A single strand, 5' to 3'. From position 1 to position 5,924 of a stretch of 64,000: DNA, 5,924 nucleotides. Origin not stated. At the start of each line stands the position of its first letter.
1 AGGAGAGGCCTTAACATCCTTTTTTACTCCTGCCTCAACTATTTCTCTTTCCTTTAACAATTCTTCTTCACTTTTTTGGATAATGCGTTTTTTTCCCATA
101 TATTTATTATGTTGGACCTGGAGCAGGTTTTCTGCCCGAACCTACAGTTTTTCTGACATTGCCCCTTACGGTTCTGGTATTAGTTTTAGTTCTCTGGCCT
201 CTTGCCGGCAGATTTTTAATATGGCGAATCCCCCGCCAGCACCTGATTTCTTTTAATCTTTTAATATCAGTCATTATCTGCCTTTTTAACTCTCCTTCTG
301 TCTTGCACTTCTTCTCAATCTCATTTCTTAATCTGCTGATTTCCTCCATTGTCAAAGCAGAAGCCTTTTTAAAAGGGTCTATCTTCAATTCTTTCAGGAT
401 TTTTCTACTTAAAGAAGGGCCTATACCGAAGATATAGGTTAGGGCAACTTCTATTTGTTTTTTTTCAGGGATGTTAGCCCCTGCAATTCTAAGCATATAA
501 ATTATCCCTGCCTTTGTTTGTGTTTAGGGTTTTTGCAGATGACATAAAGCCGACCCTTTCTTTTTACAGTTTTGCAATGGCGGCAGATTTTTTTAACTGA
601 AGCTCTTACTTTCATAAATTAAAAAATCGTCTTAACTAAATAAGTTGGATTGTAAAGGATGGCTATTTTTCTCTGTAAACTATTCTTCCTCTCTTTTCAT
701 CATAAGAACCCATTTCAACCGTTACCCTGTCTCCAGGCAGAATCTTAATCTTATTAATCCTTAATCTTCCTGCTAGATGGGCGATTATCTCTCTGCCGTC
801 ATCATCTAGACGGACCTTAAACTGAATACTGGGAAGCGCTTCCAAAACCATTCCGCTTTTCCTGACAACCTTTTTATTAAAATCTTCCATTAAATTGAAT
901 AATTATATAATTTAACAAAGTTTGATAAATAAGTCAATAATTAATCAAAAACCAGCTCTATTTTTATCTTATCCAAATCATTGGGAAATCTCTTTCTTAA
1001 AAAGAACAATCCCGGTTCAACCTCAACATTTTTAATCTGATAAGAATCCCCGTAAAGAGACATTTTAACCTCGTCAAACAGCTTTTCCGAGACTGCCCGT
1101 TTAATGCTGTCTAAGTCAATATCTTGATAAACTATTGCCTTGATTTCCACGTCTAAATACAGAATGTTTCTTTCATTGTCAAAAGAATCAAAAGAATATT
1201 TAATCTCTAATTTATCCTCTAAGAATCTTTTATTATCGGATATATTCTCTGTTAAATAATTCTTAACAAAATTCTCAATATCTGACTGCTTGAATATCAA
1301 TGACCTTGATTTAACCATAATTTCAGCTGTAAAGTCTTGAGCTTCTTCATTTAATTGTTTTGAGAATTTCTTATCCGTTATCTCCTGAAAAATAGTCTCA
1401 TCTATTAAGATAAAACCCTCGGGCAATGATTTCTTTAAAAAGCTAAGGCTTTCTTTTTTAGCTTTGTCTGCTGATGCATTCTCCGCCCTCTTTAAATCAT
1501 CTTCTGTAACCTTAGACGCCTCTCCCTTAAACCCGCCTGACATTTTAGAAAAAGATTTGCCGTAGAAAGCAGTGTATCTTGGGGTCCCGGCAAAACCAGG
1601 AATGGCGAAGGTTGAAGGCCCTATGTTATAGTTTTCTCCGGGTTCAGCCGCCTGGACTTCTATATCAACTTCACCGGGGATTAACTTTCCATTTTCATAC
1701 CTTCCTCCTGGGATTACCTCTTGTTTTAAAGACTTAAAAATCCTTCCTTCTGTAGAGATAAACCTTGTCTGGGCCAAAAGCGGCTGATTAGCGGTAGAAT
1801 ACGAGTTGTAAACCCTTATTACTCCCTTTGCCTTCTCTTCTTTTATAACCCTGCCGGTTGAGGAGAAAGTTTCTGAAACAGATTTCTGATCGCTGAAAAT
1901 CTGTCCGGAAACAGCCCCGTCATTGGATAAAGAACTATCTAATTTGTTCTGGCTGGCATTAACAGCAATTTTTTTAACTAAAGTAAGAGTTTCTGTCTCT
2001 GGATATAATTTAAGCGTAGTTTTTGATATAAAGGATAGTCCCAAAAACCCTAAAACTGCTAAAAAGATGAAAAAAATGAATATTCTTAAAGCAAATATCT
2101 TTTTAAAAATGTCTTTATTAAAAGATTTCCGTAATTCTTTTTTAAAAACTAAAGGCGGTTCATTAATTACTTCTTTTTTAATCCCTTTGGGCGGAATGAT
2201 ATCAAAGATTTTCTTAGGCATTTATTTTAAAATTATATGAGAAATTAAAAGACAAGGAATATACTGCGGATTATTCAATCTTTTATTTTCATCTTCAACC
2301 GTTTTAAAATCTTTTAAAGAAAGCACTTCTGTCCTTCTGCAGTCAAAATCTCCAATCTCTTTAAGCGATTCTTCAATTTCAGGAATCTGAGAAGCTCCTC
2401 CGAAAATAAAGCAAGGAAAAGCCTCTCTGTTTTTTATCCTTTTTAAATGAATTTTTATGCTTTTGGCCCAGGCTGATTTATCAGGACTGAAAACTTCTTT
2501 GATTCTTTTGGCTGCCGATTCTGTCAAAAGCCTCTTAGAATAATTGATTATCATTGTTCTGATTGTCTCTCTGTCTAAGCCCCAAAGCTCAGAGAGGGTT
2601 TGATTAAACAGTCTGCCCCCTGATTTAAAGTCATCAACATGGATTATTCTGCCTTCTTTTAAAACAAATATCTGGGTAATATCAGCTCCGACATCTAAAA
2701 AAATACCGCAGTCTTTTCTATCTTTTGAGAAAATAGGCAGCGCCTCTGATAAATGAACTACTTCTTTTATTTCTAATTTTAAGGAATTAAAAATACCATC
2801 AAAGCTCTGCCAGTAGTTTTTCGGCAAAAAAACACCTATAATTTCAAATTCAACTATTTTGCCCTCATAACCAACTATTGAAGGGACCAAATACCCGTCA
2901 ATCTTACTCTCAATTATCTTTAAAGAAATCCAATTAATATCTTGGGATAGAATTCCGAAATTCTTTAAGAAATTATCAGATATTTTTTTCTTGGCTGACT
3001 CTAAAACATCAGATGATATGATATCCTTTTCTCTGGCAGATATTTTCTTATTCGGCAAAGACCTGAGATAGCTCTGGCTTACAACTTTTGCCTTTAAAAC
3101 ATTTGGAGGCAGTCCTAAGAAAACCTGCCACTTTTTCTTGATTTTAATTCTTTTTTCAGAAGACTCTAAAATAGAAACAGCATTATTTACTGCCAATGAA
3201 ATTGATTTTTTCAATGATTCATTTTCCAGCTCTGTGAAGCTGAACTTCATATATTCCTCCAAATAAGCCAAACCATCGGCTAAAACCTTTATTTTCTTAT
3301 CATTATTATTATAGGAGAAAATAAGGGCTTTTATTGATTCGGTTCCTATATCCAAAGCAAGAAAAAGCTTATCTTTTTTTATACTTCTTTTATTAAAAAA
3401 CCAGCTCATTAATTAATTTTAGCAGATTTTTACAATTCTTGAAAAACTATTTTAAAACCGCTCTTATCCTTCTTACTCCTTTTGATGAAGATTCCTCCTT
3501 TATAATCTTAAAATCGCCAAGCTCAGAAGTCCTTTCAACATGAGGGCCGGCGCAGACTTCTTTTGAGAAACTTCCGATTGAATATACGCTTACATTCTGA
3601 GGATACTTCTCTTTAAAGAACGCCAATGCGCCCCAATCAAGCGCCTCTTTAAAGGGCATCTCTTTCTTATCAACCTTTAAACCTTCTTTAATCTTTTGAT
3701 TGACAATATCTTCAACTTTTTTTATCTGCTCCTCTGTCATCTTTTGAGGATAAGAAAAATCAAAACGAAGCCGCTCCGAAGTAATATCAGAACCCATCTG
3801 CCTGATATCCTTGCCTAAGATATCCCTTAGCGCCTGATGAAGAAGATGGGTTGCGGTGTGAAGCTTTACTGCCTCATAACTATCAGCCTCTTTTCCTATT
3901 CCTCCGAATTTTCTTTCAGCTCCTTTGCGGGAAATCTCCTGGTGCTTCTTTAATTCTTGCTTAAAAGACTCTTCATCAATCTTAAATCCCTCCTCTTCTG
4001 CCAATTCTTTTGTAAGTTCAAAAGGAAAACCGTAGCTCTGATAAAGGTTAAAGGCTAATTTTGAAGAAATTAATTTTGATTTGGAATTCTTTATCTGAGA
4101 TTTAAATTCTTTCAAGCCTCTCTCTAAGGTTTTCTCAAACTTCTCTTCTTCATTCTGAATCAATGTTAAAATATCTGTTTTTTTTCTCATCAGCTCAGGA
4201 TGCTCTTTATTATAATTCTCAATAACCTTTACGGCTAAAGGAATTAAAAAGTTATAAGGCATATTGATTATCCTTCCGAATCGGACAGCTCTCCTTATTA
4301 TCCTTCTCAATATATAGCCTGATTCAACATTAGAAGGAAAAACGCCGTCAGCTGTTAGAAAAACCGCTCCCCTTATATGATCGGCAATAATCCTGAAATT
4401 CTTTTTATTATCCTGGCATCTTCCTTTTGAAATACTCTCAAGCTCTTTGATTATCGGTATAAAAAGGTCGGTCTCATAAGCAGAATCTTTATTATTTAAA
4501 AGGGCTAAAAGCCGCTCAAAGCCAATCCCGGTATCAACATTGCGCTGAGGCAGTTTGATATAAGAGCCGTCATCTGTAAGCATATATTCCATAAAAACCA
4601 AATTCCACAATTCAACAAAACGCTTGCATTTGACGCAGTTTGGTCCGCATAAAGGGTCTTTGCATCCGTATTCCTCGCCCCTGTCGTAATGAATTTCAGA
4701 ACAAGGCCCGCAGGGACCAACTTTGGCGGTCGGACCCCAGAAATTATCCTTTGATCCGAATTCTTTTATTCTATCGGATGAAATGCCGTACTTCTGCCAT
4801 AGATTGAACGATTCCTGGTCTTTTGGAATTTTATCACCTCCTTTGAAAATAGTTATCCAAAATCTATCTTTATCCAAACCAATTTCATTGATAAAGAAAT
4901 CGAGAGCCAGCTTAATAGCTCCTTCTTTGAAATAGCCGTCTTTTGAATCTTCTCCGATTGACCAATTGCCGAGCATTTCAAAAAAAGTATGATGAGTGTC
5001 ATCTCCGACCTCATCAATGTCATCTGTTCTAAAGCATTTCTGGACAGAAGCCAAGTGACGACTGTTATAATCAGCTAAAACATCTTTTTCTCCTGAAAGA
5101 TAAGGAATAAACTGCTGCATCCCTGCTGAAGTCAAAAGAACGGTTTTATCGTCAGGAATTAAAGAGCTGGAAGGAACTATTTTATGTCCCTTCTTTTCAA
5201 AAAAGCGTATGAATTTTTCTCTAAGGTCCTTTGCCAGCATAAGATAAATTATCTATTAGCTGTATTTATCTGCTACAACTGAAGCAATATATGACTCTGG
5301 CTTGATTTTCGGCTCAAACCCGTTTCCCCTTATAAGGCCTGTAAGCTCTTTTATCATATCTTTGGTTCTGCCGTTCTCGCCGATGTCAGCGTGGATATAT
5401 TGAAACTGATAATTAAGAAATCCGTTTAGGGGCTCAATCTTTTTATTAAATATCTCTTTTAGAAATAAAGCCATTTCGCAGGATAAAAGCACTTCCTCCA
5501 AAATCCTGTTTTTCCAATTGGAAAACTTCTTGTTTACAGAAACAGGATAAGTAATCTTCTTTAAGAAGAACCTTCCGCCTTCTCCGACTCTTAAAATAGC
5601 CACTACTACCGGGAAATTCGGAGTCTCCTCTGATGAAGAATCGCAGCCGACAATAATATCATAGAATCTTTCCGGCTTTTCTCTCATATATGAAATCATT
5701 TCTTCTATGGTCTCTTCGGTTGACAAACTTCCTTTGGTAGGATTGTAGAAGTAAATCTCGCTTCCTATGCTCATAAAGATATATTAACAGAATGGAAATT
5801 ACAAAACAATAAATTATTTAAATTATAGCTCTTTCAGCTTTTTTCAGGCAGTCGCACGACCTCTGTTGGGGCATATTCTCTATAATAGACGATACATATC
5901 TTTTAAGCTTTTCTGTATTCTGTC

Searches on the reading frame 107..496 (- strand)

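Call 92: search_protein_families(library=pfam, proteins=[window:107-496:-], max_evalue=0.1)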
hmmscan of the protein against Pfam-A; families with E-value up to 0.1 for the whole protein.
window:107-496:- (129 aa): 5 families
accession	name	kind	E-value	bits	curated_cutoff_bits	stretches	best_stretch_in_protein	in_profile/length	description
PF00416.27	Ribosomal_S13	-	1.6e-31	109.8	31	1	3-109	1-128/128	Ribosomal protein S13/S18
PF05833.16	NFACT_N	-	0.0003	20.1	31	1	12-93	187-270/456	NFACT N-terminal and middle domains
PF06831.19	H2TH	-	0.013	15.9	34.7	1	20-62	34-76/93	Formamidopyrimidine-DNA glycosylase H2TH domain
PF07216.17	LcrG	-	0.025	14.9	24.1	1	11-72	21-81/91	LcrG protein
PF05859.17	Mis12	-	0.038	14.2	25.7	1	19-85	83-153/231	Mis12 protein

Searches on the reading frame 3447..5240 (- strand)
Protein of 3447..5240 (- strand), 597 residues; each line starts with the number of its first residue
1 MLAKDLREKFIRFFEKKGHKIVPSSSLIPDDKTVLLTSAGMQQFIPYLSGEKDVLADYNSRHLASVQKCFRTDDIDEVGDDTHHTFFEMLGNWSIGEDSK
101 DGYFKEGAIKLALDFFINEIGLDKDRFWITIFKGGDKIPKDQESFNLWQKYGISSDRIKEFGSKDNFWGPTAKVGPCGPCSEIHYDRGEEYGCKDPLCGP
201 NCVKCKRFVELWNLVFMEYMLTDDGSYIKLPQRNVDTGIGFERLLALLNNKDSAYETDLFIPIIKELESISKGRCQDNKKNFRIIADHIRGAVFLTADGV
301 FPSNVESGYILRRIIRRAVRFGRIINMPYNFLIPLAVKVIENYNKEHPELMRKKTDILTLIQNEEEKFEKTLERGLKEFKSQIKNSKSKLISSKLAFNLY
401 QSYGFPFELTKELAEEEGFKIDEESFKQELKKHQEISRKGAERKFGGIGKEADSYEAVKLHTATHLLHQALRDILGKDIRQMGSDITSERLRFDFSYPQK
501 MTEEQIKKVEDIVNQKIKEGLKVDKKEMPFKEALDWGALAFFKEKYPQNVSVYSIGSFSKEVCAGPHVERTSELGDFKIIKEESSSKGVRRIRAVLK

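Call 69: search_protein_families(library=pfam, proteins=[window:3447-5240:-], max_evalue=0.00001)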
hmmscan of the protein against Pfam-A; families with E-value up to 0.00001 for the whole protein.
window:3447-5240:- (597 aa): 2 families
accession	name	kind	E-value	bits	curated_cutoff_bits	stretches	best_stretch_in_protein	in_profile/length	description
PF01411.24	tRNA-synt_2c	-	1.6e-143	479.6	30.3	1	6-458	2-448/552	tRNA synthetases class II (A)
PF07973.19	tRNA_SAD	-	7.2e-17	61.5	24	1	550-592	1-43/44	Threonyl and Alanyl tRNA synthetase second additional domain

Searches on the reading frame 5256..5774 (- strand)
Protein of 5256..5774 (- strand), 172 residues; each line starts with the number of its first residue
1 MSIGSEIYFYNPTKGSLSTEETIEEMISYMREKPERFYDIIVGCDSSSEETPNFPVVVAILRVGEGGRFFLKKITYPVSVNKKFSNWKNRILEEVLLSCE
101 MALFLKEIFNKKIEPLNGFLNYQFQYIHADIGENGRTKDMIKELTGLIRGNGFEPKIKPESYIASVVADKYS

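Call 69: search_protein_families(library=pfam, proteins=[window:5256-5774:-], max_evalue=0.00001)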
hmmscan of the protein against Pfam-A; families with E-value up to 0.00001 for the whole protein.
window:5256-5774:- (172 aa): 1 family
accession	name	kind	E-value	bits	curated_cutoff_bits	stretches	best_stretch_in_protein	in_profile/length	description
PF04308.18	RNaseH_like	-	3.1e-36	124.9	25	1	22-172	2-144/145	Ribonuclease H-like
